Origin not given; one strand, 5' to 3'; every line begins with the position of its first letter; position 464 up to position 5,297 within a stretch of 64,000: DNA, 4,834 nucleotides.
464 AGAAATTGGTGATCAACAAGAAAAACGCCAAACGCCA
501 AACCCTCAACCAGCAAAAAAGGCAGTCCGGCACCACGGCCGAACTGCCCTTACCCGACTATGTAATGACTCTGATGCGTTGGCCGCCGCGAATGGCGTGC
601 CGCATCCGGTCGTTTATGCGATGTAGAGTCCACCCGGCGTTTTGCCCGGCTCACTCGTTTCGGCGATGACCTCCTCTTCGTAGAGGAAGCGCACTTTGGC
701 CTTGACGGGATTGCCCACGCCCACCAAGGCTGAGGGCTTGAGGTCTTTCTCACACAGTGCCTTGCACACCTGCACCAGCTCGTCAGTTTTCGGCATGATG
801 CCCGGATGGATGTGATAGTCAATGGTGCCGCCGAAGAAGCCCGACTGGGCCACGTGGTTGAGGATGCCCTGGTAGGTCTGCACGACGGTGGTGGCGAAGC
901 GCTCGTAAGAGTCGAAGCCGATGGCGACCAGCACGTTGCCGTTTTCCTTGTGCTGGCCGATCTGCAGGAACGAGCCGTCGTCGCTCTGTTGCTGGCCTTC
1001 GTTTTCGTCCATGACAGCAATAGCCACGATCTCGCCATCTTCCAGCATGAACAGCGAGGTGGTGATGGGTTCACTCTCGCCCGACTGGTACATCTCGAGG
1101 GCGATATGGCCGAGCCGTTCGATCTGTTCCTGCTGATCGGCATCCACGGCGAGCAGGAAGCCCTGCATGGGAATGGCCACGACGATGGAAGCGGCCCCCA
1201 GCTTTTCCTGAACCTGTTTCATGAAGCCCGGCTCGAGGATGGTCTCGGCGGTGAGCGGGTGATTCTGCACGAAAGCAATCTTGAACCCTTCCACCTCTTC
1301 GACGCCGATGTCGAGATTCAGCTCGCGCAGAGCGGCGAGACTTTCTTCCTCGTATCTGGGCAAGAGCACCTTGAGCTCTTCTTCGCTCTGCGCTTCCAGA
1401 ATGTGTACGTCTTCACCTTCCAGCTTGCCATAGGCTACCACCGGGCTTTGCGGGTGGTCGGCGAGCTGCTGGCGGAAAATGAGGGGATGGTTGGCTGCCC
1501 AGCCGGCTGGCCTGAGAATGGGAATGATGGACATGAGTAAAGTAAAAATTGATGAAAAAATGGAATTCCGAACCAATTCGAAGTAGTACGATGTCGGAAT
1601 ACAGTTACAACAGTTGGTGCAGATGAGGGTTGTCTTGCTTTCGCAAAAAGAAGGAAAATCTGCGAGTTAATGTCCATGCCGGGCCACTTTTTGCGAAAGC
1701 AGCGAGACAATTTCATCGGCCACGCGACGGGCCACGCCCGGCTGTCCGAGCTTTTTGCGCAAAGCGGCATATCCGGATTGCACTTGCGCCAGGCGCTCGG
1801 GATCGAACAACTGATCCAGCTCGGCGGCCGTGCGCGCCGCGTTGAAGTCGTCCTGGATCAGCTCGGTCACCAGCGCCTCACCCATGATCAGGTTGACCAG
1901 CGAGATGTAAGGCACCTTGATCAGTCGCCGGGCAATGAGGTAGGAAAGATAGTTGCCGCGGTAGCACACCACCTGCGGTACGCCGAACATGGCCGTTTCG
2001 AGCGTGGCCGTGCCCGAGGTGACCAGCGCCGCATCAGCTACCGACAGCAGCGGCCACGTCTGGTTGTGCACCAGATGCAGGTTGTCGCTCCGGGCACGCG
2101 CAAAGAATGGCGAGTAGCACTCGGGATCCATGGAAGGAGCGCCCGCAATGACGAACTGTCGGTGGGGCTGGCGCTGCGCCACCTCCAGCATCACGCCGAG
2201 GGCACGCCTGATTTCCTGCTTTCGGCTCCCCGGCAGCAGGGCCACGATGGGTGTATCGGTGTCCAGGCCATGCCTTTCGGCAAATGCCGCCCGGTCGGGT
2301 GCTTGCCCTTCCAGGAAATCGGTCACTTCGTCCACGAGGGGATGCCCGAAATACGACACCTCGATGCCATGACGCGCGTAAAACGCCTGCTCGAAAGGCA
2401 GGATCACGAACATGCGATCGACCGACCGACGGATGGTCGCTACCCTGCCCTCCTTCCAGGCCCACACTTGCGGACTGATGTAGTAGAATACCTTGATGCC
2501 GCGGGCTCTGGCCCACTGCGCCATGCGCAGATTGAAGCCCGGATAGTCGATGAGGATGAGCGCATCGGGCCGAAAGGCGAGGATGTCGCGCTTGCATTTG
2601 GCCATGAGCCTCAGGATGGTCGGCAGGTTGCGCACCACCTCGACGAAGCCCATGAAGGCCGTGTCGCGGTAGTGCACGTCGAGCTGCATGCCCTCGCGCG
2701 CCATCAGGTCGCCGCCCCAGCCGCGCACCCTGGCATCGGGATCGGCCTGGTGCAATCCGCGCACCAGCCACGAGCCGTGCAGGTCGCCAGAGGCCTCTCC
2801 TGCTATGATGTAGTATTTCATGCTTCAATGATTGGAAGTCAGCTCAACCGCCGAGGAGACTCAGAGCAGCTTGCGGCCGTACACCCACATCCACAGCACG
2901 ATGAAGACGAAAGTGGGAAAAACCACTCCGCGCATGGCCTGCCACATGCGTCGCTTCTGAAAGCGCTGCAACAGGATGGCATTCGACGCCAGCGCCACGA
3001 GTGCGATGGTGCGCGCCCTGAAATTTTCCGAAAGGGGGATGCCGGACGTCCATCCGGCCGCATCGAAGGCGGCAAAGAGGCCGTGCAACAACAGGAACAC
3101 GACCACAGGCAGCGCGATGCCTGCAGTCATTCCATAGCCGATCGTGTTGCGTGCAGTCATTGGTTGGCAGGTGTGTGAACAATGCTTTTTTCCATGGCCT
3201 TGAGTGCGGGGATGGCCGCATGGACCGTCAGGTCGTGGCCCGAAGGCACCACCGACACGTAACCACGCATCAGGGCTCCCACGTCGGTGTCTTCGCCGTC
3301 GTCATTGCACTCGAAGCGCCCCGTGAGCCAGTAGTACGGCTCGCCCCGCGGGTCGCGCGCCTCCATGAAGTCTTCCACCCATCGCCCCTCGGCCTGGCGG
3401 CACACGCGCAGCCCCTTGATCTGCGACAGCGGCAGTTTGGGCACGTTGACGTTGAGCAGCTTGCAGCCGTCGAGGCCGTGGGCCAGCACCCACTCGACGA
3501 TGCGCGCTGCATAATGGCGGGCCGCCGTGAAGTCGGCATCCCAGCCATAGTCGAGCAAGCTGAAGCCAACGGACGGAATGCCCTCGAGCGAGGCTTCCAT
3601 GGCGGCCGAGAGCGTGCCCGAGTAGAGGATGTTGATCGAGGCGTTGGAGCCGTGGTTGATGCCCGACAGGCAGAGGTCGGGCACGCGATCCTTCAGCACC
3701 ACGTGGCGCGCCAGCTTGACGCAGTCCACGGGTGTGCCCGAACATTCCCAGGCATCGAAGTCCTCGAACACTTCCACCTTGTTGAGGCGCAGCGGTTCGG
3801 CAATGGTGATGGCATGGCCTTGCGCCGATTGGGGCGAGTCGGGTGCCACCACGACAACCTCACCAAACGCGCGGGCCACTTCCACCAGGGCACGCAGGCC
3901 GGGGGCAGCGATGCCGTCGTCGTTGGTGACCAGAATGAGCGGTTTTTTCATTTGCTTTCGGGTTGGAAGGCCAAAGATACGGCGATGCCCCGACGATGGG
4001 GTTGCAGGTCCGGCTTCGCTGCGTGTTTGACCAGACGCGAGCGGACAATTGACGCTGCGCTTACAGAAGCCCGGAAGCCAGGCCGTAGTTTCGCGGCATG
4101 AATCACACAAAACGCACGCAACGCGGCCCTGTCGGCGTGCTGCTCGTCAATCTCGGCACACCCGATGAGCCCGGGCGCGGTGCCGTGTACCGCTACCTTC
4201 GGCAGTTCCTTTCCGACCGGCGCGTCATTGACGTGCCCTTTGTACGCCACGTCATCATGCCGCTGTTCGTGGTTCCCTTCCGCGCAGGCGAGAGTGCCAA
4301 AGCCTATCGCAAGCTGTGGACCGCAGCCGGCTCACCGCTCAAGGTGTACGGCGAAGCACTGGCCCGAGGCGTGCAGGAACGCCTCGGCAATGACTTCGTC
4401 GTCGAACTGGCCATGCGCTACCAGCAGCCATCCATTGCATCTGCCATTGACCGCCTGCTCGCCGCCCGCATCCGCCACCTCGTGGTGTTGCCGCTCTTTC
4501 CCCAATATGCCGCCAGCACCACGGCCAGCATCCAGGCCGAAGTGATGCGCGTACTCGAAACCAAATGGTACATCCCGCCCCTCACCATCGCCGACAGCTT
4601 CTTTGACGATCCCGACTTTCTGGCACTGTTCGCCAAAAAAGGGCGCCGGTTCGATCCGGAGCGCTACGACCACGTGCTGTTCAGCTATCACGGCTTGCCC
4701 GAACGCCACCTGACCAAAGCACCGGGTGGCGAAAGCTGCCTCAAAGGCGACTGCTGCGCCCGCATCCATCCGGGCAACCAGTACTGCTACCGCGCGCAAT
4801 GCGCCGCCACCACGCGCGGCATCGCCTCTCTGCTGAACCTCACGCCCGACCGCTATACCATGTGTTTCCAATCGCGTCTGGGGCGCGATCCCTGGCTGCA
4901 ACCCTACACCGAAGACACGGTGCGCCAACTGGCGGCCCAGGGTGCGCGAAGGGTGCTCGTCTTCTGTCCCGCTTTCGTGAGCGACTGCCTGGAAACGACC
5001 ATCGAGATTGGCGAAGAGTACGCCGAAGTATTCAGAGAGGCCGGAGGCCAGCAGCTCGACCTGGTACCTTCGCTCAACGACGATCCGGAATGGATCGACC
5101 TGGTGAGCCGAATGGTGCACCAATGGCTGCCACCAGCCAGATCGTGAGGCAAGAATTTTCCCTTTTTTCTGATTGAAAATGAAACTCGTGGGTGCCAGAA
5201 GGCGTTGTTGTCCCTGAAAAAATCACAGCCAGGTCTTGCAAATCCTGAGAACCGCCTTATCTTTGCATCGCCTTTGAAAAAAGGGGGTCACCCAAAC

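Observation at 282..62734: About half of all intergenic gaps are built from one shuffled kit of short repeat modules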

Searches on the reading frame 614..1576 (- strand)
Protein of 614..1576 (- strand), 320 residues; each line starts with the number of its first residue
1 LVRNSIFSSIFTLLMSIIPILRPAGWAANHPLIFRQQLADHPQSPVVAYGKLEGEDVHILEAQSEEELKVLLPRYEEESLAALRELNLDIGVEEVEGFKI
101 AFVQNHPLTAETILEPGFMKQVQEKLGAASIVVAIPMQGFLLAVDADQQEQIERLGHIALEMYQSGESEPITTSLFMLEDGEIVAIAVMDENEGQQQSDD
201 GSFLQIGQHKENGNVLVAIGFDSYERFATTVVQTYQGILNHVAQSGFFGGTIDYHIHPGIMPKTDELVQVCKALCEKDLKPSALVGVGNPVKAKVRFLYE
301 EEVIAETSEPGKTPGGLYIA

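Call 10: search_protein_families(library=pfam, proteins=[window:614-1576:-])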
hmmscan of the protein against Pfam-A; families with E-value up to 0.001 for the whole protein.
window:614-1576:- (320 aa): 1 family
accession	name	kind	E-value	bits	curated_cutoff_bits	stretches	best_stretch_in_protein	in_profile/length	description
PF07285.16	DUF1444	-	2.3e-11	44.2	23.8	1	16-192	86-261/264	Protein of unknown function (DUF1444)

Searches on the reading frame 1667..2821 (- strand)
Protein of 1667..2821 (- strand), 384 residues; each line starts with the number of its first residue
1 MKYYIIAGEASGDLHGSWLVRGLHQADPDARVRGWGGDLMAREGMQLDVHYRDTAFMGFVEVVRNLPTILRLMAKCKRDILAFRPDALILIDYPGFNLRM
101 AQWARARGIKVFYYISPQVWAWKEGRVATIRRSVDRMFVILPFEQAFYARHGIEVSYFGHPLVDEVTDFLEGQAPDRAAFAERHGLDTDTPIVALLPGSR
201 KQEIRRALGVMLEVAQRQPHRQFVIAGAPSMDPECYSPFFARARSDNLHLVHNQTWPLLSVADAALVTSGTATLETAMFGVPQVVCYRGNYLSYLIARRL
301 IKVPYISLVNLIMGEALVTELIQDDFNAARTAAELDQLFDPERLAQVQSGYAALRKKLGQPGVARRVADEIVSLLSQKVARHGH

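Call 10: search_protein_families(library=pfam, proteins=[window:1667-2821:-])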
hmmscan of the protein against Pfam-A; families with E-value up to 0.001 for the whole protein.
window:1667-2821:- (384 aa): 1 family
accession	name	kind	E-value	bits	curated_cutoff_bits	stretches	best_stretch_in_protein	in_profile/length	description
PF02684.21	LpxB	-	4.8e-92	309.1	22.6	1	4-360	2-360/374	Lipid-A-disaccharide synthetase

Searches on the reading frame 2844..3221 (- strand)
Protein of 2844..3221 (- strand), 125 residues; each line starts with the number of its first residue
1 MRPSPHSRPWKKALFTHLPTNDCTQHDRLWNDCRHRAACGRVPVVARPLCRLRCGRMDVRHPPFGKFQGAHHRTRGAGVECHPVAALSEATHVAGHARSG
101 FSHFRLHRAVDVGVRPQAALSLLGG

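Call 83: search_protein_families(library=ncbifam, max_evalue=0.01, proteins=[window:2844-3221:-])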
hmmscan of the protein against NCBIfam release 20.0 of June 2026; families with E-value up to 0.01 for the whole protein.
window:2844-3221:- (125 aa): 0 families

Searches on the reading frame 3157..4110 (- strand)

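Call 10: search_protein_families(library=pfam, proteins=[window:3157-4110:-])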
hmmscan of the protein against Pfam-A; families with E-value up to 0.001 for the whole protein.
window:3157-4110:- (317 aa): 1 family
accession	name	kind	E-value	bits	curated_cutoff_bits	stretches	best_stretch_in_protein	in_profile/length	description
PF01975.23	SurE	-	7.5e-66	222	22.1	1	59-245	1-188/189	Survival protein SurE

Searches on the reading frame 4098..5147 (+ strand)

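Call 10: search_protein_families(library=pfam, proteins=[window:4098-5147:+])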
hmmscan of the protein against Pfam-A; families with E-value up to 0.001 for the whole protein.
window:4098-5147:+ (349 aa): 2 families
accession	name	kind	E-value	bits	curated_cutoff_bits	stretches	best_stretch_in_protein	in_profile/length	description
PF00762.24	Ferrochelatase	-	8.3e-99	331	27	1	12-342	2-315/317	Ferrochelatase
PF01903.22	CbiX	-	4e-11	43.6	22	1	86-156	13-83/106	CbiX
